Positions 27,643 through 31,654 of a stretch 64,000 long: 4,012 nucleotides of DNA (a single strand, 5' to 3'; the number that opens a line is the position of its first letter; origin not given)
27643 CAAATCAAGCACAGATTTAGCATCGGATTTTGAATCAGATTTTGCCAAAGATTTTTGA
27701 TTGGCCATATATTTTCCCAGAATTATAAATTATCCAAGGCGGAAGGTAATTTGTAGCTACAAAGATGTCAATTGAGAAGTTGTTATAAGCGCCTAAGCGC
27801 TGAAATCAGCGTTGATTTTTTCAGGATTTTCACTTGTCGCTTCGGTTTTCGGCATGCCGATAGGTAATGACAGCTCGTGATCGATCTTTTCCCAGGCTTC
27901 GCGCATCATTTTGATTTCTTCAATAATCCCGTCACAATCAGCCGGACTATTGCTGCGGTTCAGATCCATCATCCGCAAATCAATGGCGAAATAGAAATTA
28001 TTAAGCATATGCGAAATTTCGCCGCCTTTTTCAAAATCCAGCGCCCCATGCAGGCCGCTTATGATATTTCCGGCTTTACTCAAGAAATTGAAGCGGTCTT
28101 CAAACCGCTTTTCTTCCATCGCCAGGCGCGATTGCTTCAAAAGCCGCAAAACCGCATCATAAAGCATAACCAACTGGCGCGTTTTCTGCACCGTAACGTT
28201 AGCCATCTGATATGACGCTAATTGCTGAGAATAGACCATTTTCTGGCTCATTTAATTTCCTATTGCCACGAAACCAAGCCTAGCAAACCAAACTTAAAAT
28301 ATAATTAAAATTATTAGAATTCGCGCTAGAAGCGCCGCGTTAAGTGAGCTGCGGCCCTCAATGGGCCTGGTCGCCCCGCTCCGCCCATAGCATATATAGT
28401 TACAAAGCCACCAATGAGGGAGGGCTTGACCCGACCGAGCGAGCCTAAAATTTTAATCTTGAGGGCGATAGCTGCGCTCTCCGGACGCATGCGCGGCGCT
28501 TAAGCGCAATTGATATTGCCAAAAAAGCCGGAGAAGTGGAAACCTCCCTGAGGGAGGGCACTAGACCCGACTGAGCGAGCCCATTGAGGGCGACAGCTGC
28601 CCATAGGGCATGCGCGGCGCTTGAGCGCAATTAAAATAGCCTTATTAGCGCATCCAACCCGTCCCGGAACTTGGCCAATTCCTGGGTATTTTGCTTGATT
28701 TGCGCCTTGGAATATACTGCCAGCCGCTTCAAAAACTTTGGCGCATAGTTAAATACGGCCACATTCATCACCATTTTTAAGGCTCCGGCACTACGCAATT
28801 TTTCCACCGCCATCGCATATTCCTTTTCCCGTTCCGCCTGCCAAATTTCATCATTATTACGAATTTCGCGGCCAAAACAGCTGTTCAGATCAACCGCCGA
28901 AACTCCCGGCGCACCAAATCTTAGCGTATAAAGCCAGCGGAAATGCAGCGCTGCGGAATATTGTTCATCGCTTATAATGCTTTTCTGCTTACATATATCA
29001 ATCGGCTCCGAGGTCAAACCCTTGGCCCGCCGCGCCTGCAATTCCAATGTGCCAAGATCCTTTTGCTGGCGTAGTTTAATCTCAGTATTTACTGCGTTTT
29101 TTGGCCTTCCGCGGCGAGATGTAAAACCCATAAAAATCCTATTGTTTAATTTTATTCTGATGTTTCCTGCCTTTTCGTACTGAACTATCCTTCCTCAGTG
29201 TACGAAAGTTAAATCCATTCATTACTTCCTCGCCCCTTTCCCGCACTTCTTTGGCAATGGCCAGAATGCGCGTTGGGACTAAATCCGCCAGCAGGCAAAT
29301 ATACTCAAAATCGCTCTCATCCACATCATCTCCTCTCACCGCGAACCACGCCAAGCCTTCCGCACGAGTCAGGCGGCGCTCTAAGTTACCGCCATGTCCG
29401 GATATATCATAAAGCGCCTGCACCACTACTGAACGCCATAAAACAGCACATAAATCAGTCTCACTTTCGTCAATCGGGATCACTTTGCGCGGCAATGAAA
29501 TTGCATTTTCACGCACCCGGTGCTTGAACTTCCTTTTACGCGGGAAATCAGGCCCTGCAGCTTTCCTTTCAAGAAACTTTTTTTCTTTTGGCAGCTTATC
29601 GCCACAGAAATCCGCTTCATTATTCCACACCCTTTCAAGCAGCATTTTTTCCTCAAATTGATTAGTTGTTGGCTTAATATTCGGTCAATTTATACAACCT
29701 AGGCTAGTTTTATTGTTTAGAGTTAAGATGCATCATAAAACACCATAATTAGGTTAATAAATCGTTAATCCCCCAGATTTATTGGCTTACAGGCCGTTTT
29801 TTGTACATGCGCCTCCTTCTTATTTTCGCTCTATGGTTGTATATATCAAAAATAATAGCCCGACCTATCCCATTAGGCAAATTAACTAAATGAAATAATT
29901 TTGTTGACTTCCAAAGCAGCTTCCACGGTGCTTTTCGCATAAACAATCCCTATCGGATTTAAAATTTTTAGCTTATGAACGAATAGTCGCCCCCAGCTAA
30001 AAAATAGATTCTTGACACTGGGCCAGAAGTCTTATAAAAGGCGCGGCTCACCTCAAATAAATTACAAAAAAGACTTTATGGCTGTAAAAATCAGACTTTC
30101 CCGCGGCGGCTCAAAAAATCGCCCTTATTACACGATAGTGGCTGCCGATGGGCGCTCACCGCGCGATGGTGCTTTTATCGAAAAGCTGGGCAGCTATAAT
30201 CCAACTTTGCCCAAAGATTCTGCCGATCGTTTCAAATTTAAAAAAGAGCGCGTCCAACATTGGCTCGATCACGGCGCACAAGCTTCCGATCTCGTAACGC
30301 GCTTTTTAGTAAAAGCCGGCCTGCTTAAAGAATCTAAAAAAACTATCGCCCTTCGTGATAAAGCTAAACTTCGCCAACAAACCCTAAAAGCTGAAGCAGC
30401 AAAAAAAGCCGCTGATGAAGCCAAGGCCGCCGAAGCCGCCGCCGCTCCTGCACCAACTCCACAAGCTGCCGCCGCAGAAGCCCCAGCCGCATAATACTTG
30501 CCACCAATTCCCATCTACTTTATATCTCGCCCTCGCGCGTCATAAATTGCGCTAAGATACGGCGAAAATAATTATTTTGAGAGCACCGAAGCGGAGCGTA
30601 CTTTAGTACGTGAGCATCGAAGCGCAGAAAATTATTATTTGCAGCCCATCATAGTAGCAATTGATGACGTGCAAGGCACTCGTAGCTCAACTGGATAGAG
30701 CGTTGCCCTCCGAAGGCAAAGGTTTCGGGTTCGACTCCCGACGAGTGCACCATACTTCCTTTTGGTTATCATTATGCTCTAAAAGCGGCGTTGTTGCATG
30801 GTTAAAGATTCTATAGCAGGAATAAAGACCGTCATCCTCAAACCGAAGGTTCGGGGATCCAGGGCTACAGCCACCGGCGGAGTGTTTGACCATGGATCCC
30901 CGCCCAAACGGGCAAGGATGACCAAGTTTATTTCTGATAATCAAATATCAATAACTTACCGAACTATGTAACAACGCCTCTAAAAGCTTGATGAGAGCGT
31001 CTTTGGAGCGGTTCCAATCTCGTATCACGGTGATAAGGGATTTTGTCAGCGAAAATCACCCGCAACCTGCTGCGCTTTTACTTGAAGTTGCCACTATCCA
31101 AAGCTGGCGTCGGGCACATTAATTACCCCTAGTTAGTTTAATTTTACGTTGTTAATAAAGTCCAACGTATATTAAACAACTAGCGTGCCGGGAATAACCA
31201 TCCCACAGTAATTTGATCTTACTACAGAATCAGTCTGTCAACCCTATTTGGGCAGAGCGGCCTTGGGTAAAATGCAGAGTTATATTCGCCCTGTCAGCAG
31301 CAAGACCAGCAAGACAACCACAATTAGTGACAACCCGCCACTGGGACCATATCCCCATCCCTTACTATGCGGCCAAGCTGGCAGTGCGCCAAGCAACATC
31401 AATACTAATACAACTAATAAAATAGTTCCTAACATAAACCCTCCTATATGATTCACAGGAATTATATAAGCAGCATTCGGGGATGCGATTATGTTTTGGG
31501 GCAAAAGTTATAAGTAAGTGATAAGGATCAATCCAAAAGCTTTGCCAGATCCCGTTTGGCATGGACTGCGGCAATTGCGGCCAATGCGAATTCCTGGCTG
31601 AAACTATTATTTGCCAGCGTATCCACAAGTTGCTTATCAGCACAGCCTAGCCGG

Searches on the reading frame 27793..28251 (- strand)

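Call 44: search_protein_families(library=pfam, max_evalue=0.001, proteins=[window:27793-28251:-])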
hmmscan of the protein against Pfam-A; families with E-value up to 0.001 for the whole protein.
window:27793-28251:- (152 aa): 1 family
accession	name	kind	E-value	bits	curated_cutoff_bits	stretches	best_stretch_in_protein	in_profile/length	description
PF02561.19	FliS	-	1.3e-23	83.9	26.7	1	13-123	3-114/115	Flagellar protein FliS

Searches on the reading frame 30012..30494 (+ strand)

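Call 44: search_protein_families(library=pfam, max_evalue=0.001, proteins=[window:30012-30494:+])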
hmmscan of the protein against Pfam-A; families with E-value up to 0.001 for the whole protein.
window:30012-30494:+ (160 aa): 1 family
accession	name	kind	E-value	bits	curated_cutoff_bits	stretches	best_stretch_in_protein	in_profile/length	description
PF00886.24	Ribosomal_S16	-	2.5e-24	85.4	27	1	31-92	1-62/62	Ribosomal protein S16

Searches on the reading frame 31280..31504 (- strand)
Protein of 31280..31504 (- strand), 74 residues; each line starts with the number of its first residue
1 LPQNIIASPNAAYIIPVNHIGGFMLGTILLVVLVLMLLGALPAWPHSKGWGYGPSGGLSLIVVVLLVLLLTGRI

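Call 44: search_protein_families(library=pfam, max_evalue=0.001, proteins=[window:31280-31504:-])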
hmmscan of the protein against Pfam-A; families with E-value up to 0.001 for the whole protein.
window:31280-31504:- (74 aa): 1 family
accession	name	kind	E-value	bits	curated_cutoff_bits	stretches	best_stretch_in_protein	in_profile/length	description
PF11752.14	DUF3309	-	1.2e-22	80.2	22.3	1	25-74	1-50/50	Protein of unknown function (DUF3309)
